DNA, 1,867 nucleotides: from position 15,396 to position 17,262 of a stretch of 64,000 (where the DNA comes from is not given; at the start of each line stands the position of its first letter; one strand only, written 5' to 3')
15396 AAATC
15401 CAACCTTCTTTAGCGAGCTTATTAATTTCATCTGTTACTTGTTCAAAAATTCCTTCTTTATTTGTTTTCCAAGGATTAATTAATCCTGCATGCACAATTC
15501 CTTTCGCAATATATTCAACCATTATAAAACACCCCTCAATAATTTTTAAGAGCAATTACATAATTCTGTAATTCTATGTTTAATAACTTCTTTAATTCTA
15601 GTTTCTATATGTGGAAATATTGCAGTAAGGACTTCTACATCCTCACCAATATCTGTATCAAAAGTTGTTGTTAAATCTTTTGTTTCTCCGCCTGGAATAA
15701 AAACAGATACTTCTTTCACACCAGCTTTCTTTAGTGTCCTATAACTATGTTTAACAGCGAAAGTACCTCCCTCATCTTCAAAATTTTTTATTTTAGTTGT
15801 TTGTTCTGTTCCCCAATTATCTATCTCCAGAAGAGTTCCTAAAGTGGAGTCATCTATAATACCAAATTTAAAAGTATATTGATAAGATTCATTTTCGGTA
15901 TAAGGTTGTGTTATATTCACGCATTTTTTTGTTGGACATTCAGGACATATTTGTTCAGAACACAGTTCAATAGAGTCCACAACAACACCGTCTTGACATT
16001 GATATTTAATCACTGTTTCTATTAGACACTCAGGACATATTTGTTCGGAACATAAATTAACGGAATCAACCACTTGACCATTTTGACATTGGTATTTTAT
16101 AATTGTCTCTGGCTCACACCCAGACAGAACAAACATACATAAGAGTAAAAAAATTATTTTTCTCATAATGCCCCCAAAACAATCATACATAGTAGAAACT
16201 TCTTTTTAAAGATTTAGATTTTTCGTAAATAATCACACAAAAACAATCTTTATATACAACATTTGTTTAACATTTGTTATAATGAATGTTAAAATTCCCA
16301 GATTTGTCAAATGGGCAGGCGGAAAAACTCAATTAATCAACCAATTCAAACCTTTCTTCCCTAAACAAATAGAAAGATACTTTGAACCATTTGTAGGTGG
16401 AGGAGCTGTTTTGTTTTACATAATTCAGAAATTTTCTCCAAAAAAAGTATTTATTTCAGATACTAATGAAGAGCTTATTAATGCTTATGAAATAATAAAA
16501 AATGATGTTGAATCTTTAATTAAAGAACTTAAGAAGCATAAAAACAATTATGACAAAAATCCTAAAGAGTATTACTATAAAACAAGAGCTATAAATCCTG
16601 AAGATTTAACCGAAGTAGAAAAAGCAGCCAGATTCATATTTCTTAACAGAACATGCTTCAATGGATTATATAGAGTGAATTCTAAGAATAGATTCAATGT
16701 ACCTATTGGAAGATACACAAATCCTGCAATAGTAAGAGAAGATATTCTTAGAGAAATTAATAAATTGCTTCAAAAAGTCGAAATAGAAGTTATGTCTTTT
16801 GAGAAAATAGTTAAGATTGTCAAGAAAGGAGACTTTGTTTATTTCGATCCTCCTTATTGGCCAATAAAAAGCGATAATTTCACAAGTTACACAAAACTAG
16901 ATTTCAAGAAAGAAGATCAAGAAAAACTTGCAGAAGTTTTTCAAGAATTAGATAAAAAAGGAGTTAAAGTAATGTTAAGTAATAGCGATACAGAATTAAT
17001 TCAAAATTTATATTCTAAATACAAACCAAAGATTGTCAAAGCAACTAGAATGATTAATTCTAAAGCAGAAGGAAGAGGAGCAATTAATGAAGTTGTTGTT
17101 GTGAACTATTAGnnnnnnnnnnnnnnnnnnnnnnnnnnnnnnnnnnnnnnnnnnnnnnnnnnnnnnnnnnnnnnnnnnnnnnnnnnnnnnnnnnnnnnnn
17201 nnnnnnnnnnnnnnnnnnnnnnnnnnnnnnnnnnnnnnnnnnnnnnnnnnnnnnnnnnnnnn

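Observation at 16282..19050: DpnII-like three-component GATC R-M cassette with inverted, split nuclease module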

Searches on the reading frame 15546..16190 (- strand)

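Call 4: search_protein_families(library=pfam, proteins=[window:15546-16190:-], max_evalue=0.1)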
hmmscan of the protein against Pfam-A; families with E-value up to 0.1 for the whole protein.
window:15546-16190:- (214 aa): 1 family
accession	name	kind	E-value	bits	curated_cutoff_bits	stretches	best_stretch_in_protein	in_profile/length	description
PF08139.17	LPAM_1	-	0.0052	17.6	20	1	9-25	1-17/18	Prokaryotic membrane lipoprotein lipid attachment site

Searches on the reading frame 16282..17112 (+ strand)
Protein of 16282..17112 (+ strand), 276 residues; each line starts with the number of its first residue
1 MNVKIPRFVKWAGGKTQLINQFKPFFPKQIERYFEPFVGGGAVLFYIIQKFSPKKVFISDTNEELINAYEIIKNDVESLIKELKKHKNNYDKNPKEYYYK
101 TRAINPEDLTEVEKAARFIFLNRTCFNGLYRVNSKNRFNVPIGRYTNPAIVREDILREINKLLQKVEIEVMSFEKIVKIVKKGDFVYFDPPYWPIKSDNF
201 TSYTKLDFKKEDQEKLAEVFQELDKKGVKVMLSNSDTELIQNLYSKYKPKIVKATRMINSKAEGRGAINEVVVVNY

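Call 4: search_protein_families(library=pfam, proteins=[window:16282-17112:+], max_evalue=0.1)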
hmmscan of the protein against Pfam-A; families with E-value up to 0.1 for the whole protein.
window:16282-17112:+ (276 aa): 4 families
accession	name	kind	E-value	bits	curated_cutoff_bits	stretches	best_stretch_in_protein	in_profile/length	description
PF02086.21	MethyltransfD12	-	1.4e-71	241.6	22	1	11-258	1-253/253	D12 class N6 adenine-specific DNA methyltransferase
PF08282.18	Hydrolase_3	-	0.045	13.9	20.9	0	159-261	70-175/255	haloacid dehalogenase-like hydrolase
PF04455.17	Saccharop_dh_N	-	0.078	13.9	23.5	0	199-239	42-81/100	LOR/SDH bifunctional enzyme conserved region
PF04911.17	ATP-synt_J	-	0.093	12.8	24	0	26-52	2-28/51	ATP synthase j chain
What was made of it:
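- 16282..17112 (+): M1: DpnM/Dam-like alpha-class N6-adenine DNA methyltransferase (276 aa), inferred GATC. PF02086 at 1.4e-71 (call 4).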

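Call 5: search_protein_families(library=ncbifam, proteins=[window:16282-17112:+], max_evalue=1)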
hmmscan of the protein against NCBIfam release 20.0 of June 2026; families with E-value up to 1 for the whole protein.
window:16282-17112:+ (276 aa): 6 families
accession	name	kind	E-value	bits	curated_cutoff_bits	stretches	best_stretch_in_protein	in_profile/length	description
TIGR00571.1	dam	subfamily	3.4e-91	305.6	114.85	1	8-275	4-267/267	Dam family site-specific DNA-(adenine-N6)-methyltransferase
NF008152.0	PRK10904.1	equivalog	4.3e-51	173.9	441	1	7-273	6-266/271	adenine-specific DNA-methyltransferase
TIGR00537.1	hemK_rel_arch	hypoth_equivalog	0.0014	18.3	87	1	145-209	48-110/179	HemK2/MTQ2 family protein methyltransferase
NF047565.1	PSM_export_PmtA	equivalog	0.027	13.8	350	1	51-101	201-251/282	phenol-soluble modulin export ABC transporter ATP-binding protein PmtA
NF053604.1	PyCsp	equivalog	0.23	11.7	120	1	71-100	2-31/67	RNA chaperone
NF000994.0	PRK00104.1-3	equivalog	0.59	9.7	234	1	64-186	93-210/246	segregation/condensation protein A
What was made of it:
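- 16282..17112 (+): TIGR00571 at 305.6 bits (call 5).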

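Call 6: search_protein_families(library=padloc, proteins=[window:16282-17112:+], max_evalue=1)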
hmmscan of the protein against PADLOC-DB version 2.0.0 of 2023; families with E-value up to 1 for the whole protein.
window:16282-17112:+ (276 aa): 24 families
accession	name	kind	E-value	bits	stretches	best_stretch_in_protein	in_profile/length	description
PDLC03294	MTase_II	-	6.7e-100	332.2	1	7-276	6-271/272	Type II methyltransferase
PDLC03735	oMTase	-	2.8e-97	323.6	1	7-276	9-282/284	orphan methyltransferase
PDLC03261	MTase_II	-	2.7e-70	235.4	1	8-273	27-283/643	Type II methyltransferase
PDLC03729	oMTase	-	7.2e-65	217.2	1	6-274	5-267/275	orphan methyltransferase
PDLC03266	MTase_II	-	6.8e-64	214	1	7-273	16-281/285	Type II methyltransferase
PDLC03247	MTase_II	-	2e-39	133.5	1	9-276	6-265/282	Type II methyltransferase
PDLC03344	MTase_II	-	6.5e-33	111.7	1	7-155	5-150/154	Type II methyltransferase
PDLC03264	MTase_II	-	2.9e-29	100.3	1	4-275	11-282/306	Type II methyltransferase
PDLC03383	MTase_II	-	9.2e-27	92.3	1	9-235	22-261/318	Type II methyltransferase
PDLC03717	oMTase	-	6.3e-25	86.1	1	9-248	6-237/285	orphan methyltransferase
PDLC03253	MTase_II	-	2.6e-23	81.1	1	8-255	6-234/253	Type II methyltransferase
PDLC03302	MTase_II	-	1.4e-22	78.2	1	4-236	358-578/626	Type II methyltransferase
PDLC03349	MTase_II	-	3.6e-20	70.3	2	97-231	173-310/374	Type II methyltransferase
PDLC04018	PD-Lambda-5_B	-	7.5e-20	69.4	1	10-265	9-264/291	-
PDLC03287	MTase_II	-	4.6e-19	66.6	1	9-276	367-641/646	Type II methyltransferase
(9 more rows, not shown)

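Call 60: search_solved_structures(query=window:16282-17112:+, max_evalue=1e-10)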
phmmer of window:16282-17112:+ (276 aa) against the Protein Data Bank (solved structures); distinct sequences matched with E-value up to 1e-10: 10.
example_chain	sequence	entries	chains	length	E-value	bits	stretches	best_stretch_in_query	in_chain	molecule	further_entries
2dpm_A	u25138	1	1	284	1.3e-69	238.2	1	3-276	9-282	PROTEIN (ADENINE-SPECIFIC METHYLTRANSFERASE DPNII 1)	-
4gbe_D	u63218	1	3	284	5.5e-36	127.9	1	7-272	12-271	DNA adenine methylase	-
2g1p_A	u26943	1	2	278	5.6e-36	127.9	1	7-272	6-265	DNA adenine methylase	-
4gol_D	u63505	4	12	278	5.6e-36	127.9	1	7-272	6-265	DNA adenine methylase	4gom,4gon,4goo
4rtj_A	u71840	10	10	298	6.5e-36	127.6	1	7-272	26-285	DNA adenine methylase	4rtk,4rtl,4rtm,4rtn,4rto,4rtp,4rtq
2ore_D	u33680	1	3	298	6.6e-36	127.6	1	7-272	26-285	DNA adenine methylase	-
7m6b_B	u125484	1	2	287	2e-18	70.3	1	8-196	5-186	Site-specific DNA-methyltransferase (adenine-specific)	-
1yfj_A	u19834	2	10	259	5.7e-12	49.2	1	9-235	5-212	DNA adenine methylase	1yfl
1yf3_A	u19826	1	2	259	1.3e-11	48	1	9-235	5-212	DNA adenine methylase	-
1q0s_A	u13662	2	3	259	3.1e-11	46.8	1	9-234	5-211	DNA adenine methylase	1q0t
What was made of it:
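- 16282..17112 (+): Best PDB sequence match is DpnM 2dpm at 1.3e-69 (call 60).
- On DpnII-type GATC restriction-modification system: PF02086 at 1.4e-71, TIGR00571 at 305.6 bits (cut-off 114.85), best PDB match 2dpm at 1.3e-69 (calls 4, 5, 60).
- Closest known: DpnII system of Streptococcus pneumoniae. Same: M1's best solved relative is DpnM itself (call 60).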
